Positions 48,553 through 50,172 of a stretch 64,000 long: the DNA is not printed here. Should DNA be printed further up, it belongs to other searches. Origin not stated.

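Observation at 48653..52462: Small integrase-bounded islet with imperfect direct repeats and no tRNA target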

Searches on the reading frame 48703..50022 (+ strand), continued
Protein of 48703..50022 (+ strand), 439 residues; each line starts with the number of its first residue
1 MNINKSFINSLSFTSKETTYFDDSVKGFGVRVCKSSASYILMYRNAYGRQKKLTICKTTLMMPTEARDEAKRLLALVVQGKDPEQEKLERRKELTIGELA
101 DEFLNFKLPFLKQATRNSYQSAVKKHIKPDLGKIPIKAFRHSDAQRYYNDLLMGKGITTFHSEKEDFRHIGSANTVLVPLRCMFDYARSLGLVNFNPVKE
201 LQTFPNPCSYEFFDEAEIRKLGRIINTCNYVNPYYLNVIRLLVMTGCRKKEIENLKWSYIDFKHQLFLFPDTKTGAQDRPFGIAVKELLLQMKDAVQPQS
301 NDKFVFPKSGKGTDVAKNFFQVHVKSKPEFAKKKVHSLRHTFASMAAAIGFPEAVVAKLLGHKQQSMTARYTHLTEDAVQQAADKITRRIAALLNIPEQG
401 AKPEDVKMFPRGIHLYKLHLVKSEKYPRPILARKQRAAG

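Call 48: search_protein_families(library=pfam, proteins=[L114:491-1396:-, L114:1439-1738:+, L114:4337-6088:+, L114:6622-7854:-, L114:8805-9872:-, L114:10079-11140:-, L114:11155-12360:-, L114:12527-13726:-, L114:8431-8757:+, L114:7997-8305:+], max_evalue=0.001)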
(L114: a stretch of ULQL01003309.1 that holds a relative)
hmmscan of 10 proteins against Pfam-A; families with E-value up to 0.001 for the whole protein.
L114:491-1396:- (301 aa): 1 family
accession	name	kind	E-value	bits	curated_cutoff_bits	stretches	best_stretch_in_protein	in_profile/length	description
PF03906.20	Phage_T7_tail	-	1.2e-05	25.5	25.2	1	7-77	6-76/157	Phage T7 tail fibre protein, N-terminal domain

L114:1439-1738:+ (99 aa): 0 families

L114:4337-6088:+ (583 aa): 1 family
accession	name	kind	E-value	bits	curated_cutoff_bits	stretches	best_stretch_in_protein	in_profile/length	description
PF03235.19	GmrSD_N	-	3e-32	112.8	33.2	1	4-260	1-198/199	GmrSD restriction endonuclease, N-terminal domain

L114:6622-7854:- (410 aa): 4 families
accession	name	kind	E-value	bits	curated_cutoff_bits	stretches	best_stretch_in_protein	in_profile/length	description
PF00589.27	Phage_integrase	-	1.9e-19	70.5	27.1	1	257-389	26-169/172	Phage integrase family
PF14659.12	Phage_int_SAM_3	-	7.1e-13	49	22.6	1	117-173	1-57/58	Phage integrase, N-terminal SAM-like domain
PF13356.12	Arm-DNA-bind_3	-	9.8e-13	48.5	27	1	41-111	16-82/83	Arm DNA-binding domain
PF22022.2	Phage_int_M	-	5.6e-05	23.7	27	0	120-224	3-94/96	Phage integrase central domain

L114:8805-9872:- (355 aa): 1 family
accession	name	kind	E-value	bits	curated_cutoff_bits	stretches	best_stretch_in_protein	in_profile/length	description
PF20573.4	DUF6782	-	1.2e-44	152.8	27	1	19-252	11-239/241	Putative metallopeptidase family (DUF6782)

L114:10079-11140:- (353 aa): 1 family
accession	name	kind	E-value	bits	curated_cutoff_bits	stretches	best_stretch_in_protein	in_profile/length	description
PF20573.4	DUF6782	-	5.2e-42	144.2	27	1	23-223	9-210/241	Putative metallopeptidase family (DUF6782)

L114:11155-12360:- (401 aa): 1 family
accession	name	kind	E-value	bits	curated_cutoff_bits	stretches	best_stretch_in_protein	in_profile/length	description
PF20573.4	DUF6782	-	4.7e-48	164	27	1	64-295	15-239/241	Putative metallopeptidase family (DUF6782)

L114:12527-13726:- (399 aa): 1 family
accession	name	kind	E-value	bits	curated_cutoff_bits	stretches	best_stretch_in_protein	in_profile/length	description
PF20573.4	DUF6782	-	5.7e-47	160.4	27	1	97-314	26-239/241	Putative metallopeptidase family (DUF6782)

L114:8431-8757:+ (108 aa): 2 families
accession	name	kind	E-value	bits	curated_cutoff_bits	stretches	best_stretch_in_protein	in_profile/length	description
PF00132.30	Hexapep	-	4.6e-09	36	27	1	45-80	1-36/36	Bacterial transferase hexapeptide (six repeats)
PF14602.12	Hexapep_2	-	1.2e-07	31.7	27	1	46-80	2-34/34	Hexapeptide repeat of succinyl-transferase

L114:7997-8305:+ (102 aa): 0 families

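Call 51: search_protein_families(library=padloc, proteins=[window:48703-50022:+, L114:4337-6088:+], max_evalue=0.01)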
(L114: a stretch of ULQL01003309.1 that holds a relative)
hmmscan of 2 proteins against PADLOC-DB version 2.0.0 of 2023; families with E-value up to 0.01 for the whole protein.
window:48703-50022:+ (439 aa): 0 families

L114:4337-6088:+ (583 aa): 12 families
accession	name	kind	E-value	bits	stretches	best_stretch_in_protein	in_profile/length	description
PDLC04151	HEC-05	-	6.6e-51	171.7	1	3-575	27-594/600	-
PDLC04150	HEC-05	-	3.1e-33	113.5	1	3-574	9-581/583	-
PDLC04709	PDC-M55C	-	6.4e-29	99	2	4-93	17-109/554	-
PDLC04153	HEC-05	-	2.9e-18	63.4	1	4-258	9-279/621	-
PDLC04152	HEC-05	-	8.5e-16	55.6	1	3-570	8-558/566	-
PDLC04157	HEC-06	-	2.8e-07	27.5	1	4-211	11-192/558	-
PDLC02695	Orf5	-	1.9e-06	24.6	1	13-89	17-93/601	Orf5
PDLC02693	Orf5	-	1.1e-05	22.6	1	17-92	10-81/543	Orf5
PDLC04155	HEC-06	-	1.5e-05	21.7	1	6-92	11-88/562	-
PDLC03877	NsnA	-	1.6e-05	22.4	1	3-88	52-122/385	-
PDLC02688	Orf5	-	2.9e-05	20.9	1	18-93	12-80/554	Orf5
PDLC02700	Orf5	-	0.00015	18.7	1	11-93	7-82/555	Orf5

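Call 52: search_protein_families(library=ncbifam, proteins=[window:48703-50022:+], max_evalue=0.01)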
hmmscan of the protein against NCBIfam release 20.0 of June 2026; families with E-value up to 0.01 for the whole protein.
window:48703-50022:+ (439 aa): 11 families
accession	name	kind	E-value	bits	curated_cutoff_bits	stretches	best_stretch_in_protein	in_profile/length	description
NF040815.2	recomb_XerA_Arch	equivalog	1.2e-17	64.3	220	1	113-381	14-261/263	site-specific tyrosine recombinase/integron integrase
TIGR02224.1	recomb_XerC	equivalog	1.3e-12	47.7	335.15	1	172-386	65-289/295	tyrosine recombinase XerC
NF001399.0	PRK00283.1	subfamily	7.6e-12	45.1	279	1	168-384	68-293/300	tyrosine recombinase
NF003462.0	PRK05084.1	equivalog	5.7e-10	38.5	267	1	238-388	200-358/360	tyrosine recombinase XerS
TIGR02225.1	recomb_XerD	equivalog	1.7e-09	37.4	329.6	1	168-384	58-284/290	site-specific tyrosine recombinase XerD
NF002331.0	PRK01287.1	subfamily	1.3e-06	27.6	371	1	174-382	101-320/365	site-specific tyrosine recombinase XerC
TIGR02249.1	integrase_gron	subfamily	1.7e-06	27.6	265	1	334-377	260-303/315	integron integrase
NF041502.1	integrase_1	equivalog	4.5e-05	22.4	350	1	336-393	322-379/484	site-specific integrase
NF007370.0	PRK09870.1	subfamily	5.1e-05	23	221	1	211-373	11-178/200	tyrosine-type DNA invertase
NF047926.1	integrase_GmtZ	equivalog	8.4e-05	20.7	600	1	263-390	361-486/784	gamma-mobile-trio integrase GmtZ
NF011946.0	PRK15417.1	equivalog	0.002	17.4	435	0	334-376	275-317/337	integron integrase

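Call 71: search_protein_families(library=padloc, proteins=[L117:7970-8758:-, L117:8755-10419:-, L117:10464-11456:+], max_evalue=0.001)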
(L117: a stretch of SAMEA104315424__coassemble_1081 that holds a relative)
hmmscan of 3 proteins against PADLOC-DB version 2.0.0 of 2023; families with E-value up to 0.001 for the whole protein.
L117:7970-8758:- (262 aa): 0 families

L117:8755-10419:- (554 aa): 1 family
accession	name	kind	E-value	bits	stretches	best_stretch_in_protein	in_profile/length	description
PDLC04783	PDC-M72A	-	2.6e-23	80.9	3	432-544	266-375/392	-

L117:10464-11456:+ (330 aa): 3 families
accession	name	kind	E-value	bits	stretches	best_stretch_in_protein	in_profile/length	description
PDLC01652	WYL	-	3.9e-24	83.8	1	151-322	17-160/162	"CAS-I,CAS-II,CAS-III,CAS-IV,CAS-V,CAS-VI; associated_signaling"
PDLC01457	WYL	-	1.3e-21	75.3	1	5-311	2-228/229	"CAS-I,CAS-II,CAS-III,CAS-IV,CAS-V,CAS-VI; associated_signaling"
PDLC01766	Cas3c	-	1.1e-14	51.7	1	145-324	130-313/1009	-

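Call 72: search_protein_families(library=pfam, proteins=[L117:7970-8758:-, L117:8755-10419:-, L117:10464-11456:+, L117:4984-6393:-], max_evalue=0.001)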
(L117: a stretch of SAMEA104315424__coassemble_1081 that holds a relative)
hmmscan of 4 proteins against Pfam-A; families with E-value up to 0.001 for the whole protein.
L117:7970-8758:- (262 aa): 0 families

L117:8755-10419:- (554 aa): 5 families
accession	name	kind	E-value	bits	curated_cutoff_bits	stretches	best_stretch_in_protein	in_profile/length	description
PF12796.13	Ank_2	-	2.4e-23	82.9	27.3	2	449-527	16-89/90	Ankyrin repeats (3 copies)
PF13637.12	Ank_4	-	2.3e-19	69.5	22.7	1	112-147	2-37/50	Ankyrin repeats (many copies)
PF00023.36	Ank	-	2.6e-15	56.1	21.1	0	497-528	2-32/33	Ankyrin repeat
PF13606.12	Ank_3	-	7.2e-15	53.9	22.3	0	109-134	4-29/30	Ankyrin repeat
PF13857.12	Ank_5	-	4.4e-12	46.5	27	0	107-147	12-56/56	Ankyrin repeats (many copies)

L117:10464-11456:+ (330 aa): 2 families
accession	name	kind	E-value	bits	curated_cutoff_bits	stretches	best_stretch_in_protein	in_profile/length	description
PF25583.1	WCX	-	1.5e-10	41.7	23.9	1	248-321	3-73/76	WCX domain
PF13280.12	WYL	-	1.9e-09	37.8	21.8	1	153-215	2-67/70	WYL domain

L117:4984-6393:- (469 aa): 4 families
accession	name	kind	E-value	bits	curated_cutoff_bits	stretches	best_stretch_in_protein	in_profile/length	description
PF13749.12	HATPase_c_4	-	5.5e-26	90.8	26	1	297-382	2-89/89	Putative ATP-dependent DNA helicase recG C-terminal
PF04326.19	SLFN_AlbA_2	-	1.1e-24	87.6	25.3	1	10-129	1-117/118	Schlafen, AlbA_2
PF13412.12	HTH_24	-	9.9e-05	22.3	21.9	1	408-449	6-47/48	Winged helix-turn-helix DNA-binding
PF09756.15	DDRGK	-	0.0002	21.5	27.8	1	392-450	86-144/188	DDRGK domain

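Call 83: find_related_loci(query=A1, collection=viral_contigs, flank=8000)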
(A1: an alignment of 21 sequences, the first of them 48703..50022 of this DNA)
Query A1 (439 aa) in viral_contigs; peptide patterns used: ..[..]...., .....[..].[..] (x = any residue, [..] = any of these).
30 stretches matched a pattern; 2 encode a relative of the query (tblastn E <= 1e-3); 2 distinct loci.
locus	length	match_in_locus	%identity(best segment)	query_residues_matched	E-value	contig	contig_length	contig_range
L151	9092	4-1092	26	17-396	3e-31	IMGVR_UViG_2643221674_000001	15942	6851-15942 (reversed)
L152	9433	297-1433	25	3-396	1e-30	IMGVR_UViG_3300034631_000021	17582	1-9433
